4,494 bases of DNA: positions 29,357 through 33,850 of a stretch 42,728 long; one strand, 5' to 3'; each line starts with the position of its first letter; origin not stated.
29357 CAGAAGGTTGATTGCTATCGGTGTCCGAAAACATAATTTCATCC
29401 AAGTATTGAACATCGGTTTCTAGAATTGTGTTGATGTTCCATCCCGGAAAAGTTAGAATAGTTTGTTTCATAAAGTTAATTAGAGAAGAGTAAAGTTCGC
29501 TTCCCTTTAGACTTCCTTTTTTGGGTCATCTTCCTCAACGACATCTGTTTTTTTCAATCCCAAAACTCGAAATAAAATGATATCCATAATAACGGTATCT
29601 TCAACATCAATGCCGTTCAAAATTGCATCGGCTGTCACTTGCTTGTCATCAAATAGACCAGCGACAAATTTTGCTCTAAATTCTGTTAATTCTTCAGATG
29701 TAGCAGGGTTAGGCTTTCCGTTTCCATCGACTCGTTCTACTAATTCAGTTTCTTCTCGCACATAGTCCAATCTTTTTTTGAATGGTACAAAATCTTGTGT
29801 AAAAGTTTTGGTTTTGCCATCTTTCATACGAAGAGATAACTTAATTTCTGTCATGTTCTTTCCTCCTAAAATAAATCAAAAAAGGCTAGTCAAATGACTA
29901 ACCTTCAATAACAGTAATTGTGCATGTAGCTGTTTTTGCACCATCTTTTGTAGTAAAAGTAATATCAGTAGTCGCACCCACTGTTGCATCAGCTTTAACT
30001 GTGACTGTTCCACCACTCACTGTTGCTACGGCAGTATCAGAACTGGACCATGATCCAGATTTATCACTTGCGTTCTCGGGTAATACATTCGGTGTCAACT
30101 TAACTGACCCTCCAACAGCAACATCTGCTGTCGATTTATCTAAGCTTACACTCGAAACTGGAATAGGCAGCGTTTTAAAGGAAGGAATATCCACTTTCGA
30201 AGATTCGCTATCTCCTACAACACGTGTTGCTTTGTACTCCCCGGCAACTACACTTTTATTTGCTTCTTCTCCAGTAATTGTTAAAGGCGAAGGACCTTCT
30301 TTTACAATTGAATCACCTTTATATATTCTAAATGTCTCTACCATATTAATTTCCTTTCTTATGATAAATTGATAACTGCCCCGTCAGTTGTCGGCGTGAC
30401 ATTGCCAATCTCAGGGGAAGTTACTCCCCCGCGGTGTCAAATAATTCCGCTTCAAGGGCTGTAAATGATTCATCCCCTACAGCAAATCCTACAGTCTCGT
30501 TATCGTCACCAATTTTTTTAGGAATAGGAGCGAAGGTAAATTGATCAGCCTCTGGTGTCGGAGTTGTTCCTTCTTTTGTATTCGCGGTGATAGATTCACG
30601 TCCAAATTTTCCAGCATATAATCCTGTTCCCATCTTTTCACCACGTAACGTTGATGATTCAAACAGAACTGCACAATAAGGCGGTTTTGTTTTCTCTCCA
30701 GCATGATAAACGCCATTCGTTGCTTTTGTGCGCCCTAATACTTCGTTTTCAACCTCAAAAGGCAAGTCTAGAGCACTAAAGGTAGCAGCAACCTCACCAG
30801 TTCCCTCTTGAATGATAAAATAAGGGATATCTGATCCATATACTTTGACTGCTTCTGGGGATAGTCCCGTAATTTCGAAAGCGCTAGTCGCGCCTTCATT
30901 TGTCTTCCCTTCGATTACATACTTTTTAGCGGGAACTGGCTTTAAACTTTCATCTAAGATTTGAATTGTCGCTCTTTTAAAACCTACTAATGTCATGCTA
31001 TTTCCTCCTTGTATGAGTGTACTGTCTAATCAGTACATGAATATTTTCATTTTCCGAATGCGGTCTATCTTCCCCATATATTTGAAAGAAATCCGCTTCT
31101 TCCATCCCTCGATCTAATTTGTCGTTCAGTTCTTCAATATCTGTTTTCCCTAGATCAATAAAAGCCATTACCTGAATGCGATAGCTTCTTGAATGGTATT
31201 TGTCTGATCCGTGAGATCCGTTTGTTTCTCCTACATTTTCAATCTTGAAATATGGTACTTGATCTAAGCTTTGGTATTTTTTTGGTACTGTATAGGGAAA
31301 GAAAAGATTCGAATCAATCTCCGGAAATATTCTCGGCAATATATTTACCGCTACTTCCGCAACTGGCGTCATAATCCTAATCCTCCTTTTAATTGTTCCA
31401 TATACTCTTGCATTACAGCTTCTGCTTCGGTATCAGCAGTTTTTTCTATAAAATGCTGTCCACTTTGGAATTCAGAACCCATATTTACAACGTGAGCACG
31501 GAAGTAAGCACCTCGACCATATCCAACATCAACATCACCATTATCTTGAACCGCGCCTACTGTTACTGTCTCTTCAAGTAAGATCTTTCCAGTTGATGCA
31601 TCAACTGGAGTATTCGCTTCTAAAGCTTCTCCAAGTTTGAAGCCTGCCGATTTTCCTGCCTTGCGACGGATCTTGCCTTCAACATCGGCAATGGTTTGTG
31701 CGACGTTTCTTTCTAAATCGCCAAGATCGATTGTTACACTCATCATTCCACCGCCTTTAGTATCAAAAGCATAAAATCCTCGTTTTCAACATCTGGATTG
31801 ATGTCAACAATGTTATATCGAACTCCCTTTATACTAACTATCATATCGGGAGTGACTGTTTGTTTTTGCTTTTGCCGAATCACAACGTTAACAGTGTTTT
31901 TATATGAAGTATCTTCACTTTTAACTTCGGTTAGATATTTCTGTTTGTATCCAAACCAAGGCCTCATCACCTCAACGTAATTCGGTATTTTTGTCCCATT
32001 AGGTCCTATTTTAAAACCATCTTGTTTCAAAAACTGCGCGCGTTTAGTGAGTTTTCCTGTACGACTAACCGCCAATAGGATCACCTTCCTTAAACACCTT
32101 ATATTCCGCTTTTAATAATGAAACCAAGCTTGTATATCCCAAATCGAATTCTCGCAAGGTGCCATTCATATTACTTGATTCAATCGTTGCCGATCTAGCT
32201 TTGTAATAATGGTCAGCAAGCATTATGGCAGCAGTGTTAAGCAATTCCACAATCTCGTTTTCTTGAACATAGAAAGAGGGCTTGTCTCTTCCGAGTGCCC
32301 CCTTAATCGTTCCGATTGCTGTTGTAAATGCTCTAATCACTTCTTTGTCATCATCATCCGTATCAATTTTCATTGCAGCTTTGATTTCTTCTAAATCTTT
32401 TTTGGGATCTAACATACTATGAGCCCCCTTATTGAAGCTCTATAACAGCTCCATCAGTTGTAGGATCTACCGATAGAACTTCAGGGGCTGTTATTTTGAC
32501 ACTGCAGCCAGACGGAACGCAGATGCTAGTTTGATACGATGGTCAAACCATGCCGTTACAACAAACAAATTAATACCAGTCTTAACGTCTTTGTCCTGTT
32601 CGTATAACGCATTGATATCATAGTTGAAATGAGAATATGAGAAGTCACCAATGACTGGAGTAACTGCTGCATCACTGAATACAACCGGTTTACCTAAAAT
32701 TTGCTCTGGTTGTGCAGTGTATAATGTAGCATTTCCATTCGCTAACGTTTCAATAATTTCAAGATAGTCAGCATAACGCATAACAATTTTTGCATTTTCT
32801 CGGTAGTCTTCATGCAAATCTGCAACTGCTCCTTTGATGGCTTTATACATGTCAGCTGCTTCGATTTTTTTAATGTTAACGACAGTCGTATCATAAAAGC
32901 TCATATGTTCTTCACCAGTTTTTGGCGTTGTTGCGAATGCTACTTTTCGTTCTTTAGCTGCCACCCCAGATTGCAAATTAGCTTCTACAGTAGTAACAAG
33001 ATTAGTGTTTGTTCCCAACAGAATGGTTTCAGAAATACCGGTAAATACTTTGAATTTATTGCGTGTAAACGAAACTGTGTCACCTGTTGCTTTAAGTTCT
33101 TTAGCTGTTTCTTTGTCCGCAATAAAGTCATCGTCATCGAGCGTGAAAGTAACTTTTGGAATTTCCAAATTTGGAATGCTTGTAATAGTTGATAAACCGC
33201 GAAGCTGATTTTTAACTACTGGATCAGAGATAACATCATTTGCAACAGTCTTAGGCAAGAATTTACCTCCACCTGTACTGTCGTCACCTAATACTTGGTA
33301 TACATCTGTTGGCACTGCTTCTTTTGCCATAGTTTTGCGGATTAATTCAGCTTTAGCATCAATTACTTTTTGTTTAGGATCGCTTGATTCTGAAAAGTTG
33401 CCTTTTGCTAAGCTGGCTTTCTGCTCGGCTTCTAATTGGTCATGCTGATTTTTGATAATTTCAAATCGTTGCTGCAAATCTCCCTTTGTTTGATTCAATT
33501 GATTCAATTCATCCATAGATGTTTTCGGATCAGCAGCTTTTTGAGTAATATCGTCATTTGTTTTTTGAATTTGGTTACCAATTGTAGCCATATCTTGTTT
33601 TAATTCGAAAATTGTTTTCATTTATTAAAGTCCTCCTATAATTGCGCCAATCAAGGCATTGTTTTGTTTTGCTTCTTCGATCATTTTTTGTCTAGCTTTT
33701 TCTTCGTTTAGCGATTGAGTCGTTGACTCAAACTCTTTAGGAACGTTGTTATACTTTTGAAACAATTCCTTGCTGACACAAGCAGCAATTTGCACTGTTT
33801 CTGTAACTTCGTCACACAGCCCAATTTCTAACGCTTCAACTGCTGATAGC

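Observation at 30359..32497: A homologous 20-codon peptide lies in the -1 frame just past the stop codons of both the major capsid and the major tail genes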

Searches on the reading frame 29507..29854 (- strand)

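Call 9: search_protein_families(library=pfam, proteins=[window:29507-29854:-], max_evalue=0.01)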
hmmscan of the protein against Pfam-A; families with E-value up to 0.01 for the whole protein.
window:29507-29854:- (115 aa): 1 family
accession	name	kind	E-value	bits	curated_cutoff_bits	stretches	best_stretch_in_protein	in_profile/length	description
PF23857.1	Phage_TAC_19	-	1.2e-14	54.8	27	1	1-113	1-108/109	Phage tail chaperone protein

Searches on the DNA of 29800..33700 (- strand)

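Call 8: search_dna_similar(query=window:29800-33700:-, collection=phages, mode=near, max_rows=30)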
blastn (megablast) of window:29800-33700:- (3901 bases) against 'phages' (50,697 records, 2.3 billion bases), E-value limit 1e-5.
No match.

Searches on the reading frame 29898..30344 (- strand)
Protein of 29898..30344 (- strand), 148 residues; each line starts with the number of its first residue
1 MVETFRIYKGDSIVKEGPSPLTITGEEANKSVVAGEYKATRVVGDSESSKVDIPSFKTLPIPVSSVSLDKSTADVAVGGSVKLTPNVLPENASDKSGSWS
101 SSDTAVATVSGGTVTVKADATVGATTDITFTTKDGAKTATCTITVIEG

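Call 9: search_protein_families(library=pfam, proteins=[window:29898-30344:-], max_evalue=0.01)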
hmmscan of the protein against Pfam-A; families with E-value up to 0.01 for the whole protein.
window:29898-30344:- (148 aa): 2 families
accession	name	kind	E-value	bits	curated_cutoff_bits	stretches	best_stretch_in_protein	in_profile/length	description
PF02368.24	Big_2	-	2.4e-13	50.3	22.8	1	63-143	2-79/79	Bacterial Ig-like domain (group 2)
PF22089.2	DIP2116-like_N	-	0.0014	18.7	27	1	63-141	57-138/165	DIP2116-like, N-terminal domain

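Call 17: find_homologous_proteins(query=window:29898-30344:-, max_evalue=0.001)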
Query window:29898-30344:- (148 aa): 78 proteins with E <= 0.001 among 172 candidates.
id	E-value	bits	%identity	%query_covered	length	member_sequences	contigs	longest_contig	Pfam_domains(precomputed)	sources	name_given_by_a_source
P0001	3.0e-81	288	97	100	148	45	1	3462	PF02368.25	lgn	-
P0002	5.8e-54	200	69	99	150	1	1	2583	PF02368.25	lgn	-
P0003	1.1e-49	186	67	99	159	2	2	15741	PF02368.25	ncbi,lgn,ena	-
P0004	3.4e-49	184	67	97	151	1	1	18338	PF02368.25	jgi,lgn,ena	-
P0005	6.7e-49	183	66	99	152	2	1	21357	PF02368.25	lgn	-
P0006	8.2e-48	180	71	89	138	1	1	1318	PF02368.25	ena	-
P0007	2.1e-45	172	64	98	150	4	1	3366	PF02368.25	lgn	-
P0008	1.5e-44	169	64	98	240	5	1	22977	PF22359.3,PF02368.25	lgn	-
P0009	1.2e-43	166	63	98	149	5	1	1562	PF02368.25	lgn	-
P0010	7.3e-43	164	63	96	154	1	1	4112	PF02368.25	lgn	-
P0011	2.0e-37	146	60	99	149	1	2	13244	PF02368.25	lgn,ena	-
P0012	7.3e-37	144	60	99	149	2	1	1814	PF02368.25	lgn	-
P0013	1.4e-36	143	57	99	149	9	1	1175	PF02368.25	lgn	-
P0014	2.1e-36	143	58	99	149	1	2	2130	PF02368.25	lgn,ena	-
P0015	2.6e-36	143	60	99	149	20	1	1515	PF02368.25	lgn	-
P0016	3.6e-36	142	57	99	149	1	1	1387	PF02368.25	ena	-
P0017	7.1e-36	141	57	99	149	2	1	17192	PF02368.25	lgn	-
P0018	1.0e-35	141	58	99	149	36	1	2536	PF02368.25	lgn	-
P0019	1.2e-35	140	58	99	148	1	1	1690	PF02368.25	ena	-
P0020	1.3e-35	140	59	99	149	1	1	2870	PF02368.25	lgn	-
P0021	1.8e-35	140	58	99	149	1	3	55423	PF02368.25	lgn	-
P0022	2.2e-35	140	58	99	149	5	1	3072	PF02368.25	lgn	-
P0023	2.8e-35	139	59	99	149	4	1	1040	PF02368.25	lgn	-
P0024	3.4e-35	139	59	99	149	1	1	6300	PF02368.25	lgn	-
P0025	3.6e-35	139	57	99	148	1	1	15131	PF02368.25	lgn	-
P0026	3.7e-35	139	56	99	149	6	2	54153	PF02368.25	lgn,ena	-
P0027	1.9e-34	136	56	99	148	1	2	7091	PF02368.25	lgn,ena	-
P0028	5.4e-34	135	56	99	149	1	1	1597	PF02368.25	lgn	-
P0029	3.8e-33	132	48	96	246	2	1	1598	PF02368.25,PF05345.19,PF26918.1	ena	-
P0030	4.7e-33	132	55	87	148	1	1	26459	PF22359.3,PF02368.25,PF26918.1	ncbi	-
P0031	6.1e-33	132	55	99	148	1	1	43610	PF02368.25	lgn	-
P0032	6.3e-33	132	54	99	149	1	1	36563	PF02368.25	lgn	-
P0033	1.4e-30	124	53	99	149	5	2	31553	PF02368.25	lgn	-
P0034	1.7e-30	124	44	89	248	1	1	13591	PF02368.25,PF26918.1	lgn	-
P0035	2.1e-30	123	46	97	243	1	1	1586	PF02368.25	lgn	-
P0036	1.1e-29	121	50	95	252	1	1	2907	PF02368.25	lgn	-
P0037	2.1e-29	120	49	98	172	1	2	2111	PF02368.25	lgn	-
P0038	6.6e-29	119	51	99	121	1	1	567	PF02368.25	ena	-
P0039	2.7e-27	113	50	98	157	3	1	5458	PF22359.3,PF02368.25,PF26918.1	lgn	-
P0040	5.7e-27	112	53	60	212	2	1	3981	PF26182.1,PF00801.27,PF21461.4,PF22359.3,PF02368.25,PF26918.1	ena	-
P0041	3.9e-26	110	50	98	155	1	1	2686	PF22359.3,PF02368.25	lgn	-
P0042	3.3e-25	107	46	95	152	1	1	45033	PF22359.3,PF02368.25,PF26918.1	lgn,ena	-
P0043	1.1e-24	105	40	98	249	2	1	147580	PF26182.1,PF21461.4,PF22359.3,PF02368.25,PF26918.1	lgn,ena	-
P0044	2.4e-24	104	46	83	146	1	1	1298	PF02368.25,PF26918.1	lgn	-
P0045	4.9e-24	103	47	83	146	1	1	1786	PF02368.25,PF26918.1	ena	-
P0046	5.8e-24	103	44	95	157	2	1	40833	PF05345.19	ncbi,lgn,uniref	ncbi:putative Ig domain-containing protein [Virgibacillus pantothenticus]|uniref:putative Ig domain-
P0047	6.4e-24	102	46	83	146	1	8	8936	PF02368.25,PF26918.1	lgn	-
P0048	1.0e-23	102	48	95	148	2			PF21461.4,PF22359.3,PF02368.25,PF26918.1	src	-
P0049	1.2e-23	102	45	83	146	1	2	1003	PF02368.25,PF26918.1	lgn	-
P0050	2.1e-23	101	45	83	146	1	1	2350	PF02368.25,PF26918.1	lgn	-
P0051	2.8e-23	100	45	83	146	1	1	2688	PF02368.25,PF26918.1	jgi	-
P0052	4.1e-23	100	46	83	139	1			PF02368.25,PF26918.1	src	-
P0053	8.2e-23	99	45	95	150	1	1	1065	PF22359.3,PF02368.25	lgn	-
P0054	9.4e-23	99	52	68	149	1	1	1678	PF02368.25,PF05345.19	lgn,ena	-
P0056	7.2e-22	96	46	95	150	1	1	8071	PF22359.3,PF02368.25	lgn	-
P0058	3.3e-20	90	47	66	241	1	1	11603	PF02368.25,PF05345.19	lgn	-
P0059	2.9e-19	87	44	69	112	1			PF02368.25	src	-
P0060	7.5e-19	86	41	78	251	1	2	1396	PF22359.3,PF02368.25,PF26918.1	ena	-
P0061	1.0e-18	86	51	59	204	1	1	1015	PF21461.4,PF16640.12,PF02368.25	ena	-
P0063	1.5e-17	82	50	57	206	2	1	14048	PF21461.4,PF22359.3,PF02368.25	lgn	-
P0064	1.7e-16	78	51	59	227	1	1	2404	PF26182.1,PF02368.25,PF26918.1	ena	-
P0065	1.2e-15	76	43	59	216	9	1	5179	PF21461.4,PF02368.25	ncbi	-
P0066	3.1e-15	74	42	59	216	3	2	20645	PF21461.4,PF02368.25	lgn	-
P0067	5.7e-15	73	55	52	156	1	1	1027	PF26182.1,PF22359.3,PF02368.25,PF26918.1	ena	-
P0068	3.2e-14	71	44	57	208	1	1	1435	PF26182.1,PF22359.3,PF02368.25,PF26918.1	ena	-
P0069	1.2e-13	69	36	75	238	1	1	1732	PF26182.1,PF21461.4,PF22359.3,PF02368.25,PF26918.1,PF00041.28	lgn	-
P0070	1.2e-13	69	41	99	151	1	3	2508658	PF02368.25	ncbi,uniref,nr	ncbi:Ig-like domain-containing protein [Companilactobacillus allii]|uniref:BIG2 domain-containing pr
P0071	9.1e-13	66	46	59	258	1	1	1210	PF21461.4,PF02368.25,PF26918.1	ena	-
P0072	7.7e-10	57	44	57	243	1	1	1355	PF21764.4,PF26182.1,PF21461.4,PF02368.25,PF26918.1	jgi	jgi:uncharacterized protein YjdB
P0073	8.4e-10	57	39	57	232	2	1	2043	PF21764.4,PF26182.1,PF02368.25,PF26918.1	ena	-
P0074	9.6e-10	57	52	59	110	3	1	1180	PF02368.25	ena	-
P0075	1.5e-9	56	47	57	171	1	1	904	PF26182.1,PF21461.4,PF22359.3,PF02368.25,PF26918.1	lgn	-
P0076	2.1e-9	55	45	56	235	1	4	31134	PF26182.1,PF02368.25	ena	-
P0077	3.5e-8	52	39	70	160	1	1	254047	PF02368.25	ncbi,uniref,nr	ncbi:phage tail protein [Ligilactobacillus pobuzihii]|uniref:Ig-like domain-containing protein n=1 T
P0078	5.1e-6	45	48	53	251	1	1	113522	PF21393.3,PF22359.3,PF02368.25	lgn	-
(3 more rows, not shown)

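Call 21: find_encoding_contigs(protein=P0011, flank=5000, max_places=2)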
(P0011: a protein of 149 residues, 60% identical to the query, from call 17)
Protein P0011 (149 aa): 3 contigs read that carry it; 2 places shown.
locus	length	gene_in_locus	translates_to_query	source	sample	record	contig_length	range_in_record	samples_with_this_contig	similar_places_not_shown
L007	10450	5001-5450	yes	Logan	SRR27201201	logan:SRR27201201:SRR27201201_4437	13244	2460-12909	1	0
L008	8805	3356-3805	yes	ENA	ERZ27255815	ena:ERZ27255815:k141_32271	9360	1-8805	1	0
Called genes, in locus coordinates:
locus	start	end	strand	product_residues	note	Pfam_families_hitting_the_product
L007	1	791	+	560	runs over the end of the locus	PF17289:Terminase_6C (weak)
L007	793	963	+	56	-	-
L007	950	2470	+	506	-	PF05133:SPP1_portal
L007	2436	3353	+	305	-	PF06152:Phage_min_cap2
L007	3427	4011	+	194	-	-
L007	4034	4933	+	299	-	PF20911:GP7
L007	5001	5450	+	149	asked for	PF02368:Big_2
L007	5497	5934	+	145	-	-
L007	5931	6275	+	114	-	-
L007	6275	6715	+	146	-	-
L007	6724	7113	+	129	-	PF12691:Phage_tail_terminator_6 (weak)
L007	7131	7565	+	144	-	PF06199:Phage_tail_2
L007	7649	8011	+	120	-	-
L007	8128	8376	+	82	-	-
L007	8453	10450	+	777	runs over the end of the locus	?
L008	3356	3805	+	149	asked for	PF02368:Big_2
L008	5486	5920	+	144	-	PF06199:Phage_tail_2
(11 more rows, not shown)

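Call 22: find_encoding_contigs(protein=P0046, flank=5000, max_places=2)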
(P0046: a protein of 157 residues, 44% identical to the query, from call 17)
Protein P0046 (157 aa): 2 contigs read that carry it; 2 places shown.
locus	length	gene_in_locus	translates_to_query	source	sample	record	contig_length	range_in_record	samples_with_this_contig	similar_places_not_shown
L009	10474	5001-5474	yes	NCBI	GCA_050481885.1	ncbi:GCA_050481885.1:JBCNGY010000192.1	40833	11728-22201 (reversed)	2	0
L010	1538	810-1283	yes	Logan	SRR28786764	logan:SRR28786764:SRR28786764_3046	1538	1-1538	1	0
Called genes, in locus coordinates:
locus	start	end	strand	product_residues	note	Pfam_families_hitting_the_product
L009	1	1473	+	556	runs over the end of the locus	PF03354:TerL_ATPase, PF20441:TerL_nuclease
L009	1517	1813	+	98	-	-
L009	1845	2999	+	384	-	PF04860:Phage_portal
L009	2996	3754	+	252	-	PF01972:SDH_protease, PF00574:CLP_protease, PF25145:NfeD1b_N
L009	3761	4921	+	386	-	PF05065:Phage_capsid (weak)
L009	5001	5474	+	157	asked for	PF05345:He_PIG (weak)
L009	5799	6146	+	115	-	PF05521:Phage_HCP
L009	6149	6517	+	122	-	-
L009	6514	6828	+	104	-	-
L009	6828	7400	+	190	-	-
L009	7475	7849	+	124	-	-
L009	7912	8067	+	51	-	-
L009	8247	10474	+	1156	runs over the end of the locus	PF20155:TMP_3 (faint), PF10145:PhageMin_Tail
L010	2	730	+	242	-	?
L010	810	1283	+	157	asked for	PF05345:He_PIG (weak)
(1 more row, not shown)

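Call 23: find_encoding_contigs(protein=P0070, flank=5000, max_places=2)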
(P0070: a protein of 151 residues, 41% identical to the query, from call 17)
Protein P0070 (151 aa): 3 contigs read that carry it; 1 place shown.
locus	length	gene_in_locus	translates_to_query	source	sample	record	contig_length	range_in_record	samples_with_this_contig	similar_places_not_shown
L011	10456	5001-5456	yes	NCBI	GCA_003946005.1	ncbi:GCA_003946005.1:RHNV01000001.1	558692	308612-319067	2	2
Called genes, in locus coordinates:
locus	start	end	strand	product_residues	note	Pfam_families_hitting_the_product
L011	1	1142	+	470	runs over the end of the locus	PF05133:SPP1_portal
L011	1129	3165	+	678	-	PF04233:Phage_Mu_F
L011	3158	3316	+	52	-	-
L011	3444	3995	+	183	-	PF06810:Phage_scaffold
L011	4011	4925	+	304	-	-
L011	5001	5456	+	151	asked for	PF02368:Big_2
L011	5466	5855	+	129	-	-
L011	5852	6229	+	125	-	-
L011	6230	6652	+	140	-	PF04883:HK97-gp10_like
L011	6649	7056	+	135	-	PF20765:Phage_tail_terminator_8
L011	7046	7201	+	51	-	-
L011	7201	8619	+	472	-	PF17481:Phage_sheath_domII, PF04984:Phage_sheath_1, PF17482:Phage_sheath_1C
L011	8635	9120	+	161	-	PF09393:DUF2001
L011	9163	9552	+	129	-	PF08890:Phage_TAC_5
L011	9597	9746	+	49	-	-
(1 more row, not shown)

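Call 55: search_protein_families(library=pfam, proteins=[P0069], max_evalue=10)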
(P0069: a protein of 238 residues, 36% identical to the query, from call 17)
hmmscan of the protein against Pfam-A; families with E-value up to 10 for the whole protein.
P0069 (238 aa): 12 families
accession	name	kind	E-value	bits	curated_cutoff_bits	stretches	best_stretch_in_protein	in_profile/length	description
PF02368.24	Big_2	-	2.8e-36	123.8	22.8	2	141-217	1-77/79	Bacterial Ig-like domain (group 2)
PF22359.2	Big-like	-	4e-07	30.6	27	2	175-223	2-48/48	Bacterial Ig-like domain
PF21461.3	HL_N-beta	-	8.1e-06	26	27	2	173-213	11-49/57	Hyaluronate lyase, N-terminal beta-sheet domain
PF00041.27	fn3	-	2.2e-05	25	25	1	18-53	48-83/84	Fibronectin type III domain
PF16656.11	Pur_ac_phosph_N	-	0.0043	18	30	1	18-55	60-93/93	Purple acid Phosphatase, N-terminal domain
PF24807.1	WD40_CDC20-Fz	-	0.009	15.8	200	1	45-154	39-150/292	CDC20/Fizzy WD40 domain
PF22067.2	Cep192_D3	-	0.016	15.7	27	1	137-172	38-73/99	Cep192 domain 3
PF22544.2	HYDIN_VesB_CFA65-like_Ig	-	0.095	13.4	25.5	1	142-171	46-75/100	HYDIN/CFA65/VesB-like, Ig-like domain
PF00400.38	WD40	-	0.51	11.4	27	0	92-110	16-35/39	WD domain, G-beta repeat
PF23486.1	Ig_TMEM132_5th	-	0.75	10.3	28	0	77-139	73-133/137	TMEM132 fifth domain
PF17766.7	fn3_6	-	1.7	9.3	26.4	1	115-180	16-83/99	Fibronectin type-III domain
PF02369.22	Big_1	-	2.7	8.6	34.9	1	89-140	34-85/93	Bacterial Ig-like domain (group 1)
